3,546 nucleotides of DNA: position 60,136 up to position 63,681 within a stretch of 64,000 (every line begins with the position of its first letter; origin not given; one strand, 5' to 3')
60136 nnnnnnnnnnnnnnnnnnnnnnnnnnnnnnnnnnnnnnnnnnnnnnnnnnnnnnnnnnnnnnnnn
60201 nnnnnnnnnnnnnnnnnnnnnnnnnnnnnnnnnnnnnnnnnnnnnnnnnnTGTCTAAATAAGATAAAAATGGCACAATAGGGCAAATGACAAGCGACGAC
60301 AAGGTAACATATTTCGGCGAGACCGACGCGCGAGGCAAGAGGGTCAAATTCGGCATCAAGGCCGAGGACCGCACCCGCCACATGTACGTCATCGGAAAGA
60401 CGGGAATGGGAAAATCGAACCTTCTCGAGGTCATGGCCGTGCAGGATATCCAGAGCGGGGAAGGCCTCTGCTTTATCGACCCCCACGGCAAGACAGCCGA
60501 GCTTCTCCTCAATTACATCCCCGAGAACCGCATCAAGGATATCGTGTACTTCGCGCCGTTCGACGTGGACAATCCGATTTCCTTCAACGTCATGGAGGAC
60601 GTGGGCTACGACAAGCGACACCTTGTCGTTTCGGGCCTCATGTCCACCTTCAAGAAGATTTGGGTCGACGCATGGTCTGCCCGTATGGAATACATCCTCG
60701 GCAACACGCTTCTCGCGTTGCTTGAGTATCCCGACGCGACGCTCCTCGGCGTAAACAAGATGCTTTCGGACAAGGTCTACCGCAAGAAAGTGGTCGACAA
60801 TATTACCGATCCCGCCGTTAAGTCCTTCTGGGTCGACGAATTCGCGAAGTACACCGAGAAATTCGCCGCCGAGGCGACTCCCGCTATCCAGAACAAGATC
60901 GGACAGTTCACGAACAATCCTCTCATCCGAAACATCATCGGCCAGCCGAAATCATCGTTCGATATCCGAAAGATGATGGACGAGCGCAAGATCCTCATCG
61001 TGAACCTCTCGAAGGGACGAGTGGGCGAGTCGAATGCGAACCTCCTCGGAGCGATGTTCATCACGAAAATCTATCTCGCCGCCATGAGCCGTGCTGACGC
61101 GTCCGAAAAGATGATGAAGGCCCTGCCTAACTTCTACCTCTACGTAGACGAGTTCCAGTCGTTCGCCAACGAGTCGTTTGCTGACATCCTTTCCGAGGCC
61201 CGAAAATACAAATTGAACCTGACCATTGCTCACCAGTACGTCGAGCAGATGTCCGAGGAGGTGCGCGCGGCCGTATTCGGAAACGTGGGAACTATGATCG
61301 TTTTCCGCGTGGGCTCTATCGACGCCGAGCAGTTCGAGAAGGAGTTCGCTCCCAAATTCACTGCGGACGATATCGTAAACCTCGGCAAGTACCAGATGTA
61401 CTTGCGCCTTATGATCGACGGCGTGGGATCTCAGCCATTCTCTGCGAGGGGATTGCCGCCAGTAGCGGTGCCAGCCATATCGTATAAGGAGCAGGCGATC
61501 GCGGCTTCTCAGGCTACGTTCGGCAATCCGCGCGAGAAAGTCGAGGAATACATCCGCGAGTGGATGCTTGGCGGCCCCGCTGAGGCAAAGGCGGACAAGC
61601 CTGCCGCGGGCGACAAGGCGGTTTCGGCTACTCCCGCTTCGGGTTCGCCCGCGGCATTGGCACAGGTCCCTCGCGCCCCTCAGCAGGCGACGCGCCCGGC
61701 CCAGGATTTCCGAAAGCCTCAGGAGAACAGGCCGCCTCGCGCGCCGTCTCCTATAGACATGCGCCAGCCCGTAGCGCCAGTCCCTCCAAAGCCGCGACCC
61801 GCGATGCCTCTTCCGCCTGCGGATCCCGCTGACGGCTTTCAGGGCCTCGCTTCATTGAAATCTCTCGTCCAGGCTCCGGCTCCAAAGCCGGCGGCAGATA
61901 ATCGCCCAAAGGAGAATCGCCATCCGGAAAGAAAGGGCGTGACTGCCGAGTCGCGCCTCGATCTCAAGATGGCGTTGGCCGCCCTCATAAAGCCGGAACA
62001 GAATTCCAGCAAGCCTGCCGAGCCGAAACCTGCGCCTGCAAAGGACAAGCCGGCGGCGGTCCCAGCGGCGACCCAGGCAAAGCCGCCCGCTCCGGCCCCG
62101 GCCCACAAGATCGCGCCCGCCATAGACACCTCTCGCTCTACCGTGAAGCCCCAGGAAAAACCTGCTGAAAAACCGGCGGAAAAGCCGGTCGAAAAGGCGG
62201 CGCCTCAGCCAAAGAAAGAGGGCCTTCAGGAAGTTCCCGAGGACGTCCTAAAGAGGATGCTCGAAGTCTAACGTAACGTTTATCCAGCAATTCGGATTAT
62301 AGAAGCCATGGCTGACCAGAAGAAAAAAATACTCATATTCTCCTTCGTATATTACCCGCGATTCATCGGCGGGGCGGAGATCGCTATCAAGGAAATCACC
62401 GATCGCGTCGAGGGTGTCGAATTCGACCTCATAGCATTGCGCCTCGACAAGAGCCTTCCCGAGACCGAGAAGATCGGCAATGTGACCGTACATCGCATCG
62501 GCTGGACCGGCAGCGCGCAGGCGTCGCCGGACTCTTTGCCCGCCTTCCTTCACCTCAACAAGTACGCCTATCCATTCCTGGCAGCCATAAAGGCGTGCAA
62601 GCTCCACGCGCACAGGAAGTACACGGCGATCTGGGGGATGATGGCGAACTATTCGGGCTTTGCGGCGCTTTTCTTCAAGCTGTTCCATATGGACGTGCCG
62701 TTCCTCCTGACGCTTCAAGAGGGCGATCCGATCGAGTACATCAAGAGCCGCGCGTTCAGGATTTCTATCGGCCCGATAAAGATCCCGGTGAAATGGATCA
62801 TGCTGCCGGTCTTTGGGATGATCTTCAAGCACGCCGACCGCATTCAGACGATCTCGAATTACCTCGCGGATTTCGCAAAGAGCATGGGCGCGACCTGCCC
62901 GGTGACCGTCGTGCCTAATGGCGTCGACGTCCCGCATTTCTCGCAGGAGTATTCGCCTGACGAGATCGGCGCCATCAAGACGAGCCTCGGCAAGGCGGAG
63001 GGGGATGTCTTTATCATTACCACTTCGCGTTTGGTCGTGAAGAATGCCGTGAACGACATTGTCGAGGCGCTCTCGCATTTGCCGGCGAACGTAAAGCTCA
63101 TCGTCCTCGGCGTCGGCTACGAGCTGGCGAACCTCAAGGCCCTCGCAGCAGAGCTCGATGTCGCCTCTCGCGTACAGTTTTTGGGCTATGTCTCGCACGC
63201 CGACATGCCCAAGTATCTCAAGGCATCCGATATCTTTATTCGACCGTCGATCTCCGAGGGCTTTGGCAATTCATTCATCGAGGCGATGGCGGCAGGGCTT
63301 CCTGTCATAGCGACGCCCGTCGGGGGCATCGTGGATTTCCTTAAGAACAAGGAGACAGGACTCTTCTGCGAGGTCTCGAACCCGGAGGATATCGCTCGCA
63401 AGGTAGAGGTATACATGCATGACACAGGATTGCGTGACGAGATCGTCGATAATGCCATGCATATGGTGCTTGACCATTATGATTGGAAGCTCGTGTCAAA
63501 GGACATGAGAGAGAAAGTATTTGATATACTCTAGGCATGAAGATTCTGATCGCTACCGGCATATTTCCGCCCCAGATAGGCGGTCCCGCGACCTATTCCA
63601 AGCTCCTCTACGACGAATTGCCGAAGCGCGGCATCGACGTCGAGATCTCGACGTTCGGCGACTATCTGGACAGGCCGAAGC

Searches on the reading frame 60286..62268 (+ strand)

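Call 101: search_protein_families(library=pfam, proteins=[window:60286-62268:+], max_evalue=0.00001)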
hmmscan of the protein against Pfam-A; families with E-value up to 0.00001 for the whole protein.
window:60286-62268:+ (661 aa): 3 families
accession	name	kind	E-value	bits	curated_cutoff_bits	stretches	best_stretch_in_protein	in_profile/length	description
PF02534.20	T4SS-DNA_transf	-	5.5e-07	29.2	20.1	1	22-325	44-347/468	Type IV secretory system Conjugative DNA transfer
PF01935.23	DUF87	-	8.7e-07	29.7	23.2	1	18-74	10-68/220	Helicase HerA, central domain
PF10412.15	TrwB_AAD_bind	-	5.2e-06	26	20.5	1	26-344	11-312/387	Type IV secretion-system coupling protein DNA-binding domain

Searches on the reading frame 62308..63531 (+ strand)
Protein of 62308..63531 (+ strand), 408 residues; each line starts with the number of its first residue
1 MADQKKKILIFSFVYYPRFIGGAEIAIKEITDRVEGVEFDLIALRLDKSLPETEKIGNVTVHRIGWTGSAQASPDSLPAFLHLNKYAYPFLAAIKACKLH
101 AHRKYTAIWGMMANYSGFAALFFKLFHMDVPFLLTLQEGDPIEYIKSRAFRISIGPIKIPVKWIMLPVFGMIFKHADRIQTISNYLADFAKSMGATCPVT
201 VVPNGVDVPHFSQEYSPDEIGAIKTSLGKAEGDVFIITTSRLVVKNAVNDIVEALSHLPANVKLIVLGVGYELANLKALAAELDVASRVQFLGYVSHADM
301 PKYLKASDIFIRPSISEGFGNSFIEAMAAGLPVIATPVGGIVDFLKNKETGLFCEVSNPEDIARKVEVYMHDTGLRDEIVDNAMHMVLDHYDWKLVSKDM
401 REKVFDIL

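Call 101: search_protein_families(library=pfam, proteins=[window:62308-63531:+], max_evalue=0.00001)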
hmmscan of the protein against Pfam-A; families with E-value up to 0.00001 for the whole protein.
window:62308-63531:+ (408 aa): 6 families
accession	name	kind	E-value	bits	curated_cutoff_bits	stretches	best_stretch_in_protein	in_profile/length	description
PF00534.26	Glycos_transf_1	-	7.2e-39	133.5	26.4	1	223-383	5-169/172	Glycosyl transferases group 1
PF13692.12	Glyco_trans_1_4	-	1.7e-30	106.6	27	1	236-371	4-141/142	Glycosyl transferases group 1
PF13524.12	Glyco_trans_1_2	-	5.5e-13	49.5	25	1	251-394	5-136/144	Glycosyl transferase-like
PF20706.3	GT4-conflict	-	4.9e-10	39.4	26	1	247-391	220-358/385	Family 4 Glycosyltransferase in conflict systems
PF13439.12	Glyco_transf_4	-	4.9e-09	36.9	28.5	1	21-208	2-168/170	Glycosyltransferase Family 4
PF13579.12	Glyco_trans_4_4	-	5.7e-06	27.2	29.7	0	35-205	17-158/158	Glycosyl transferase 4-like domain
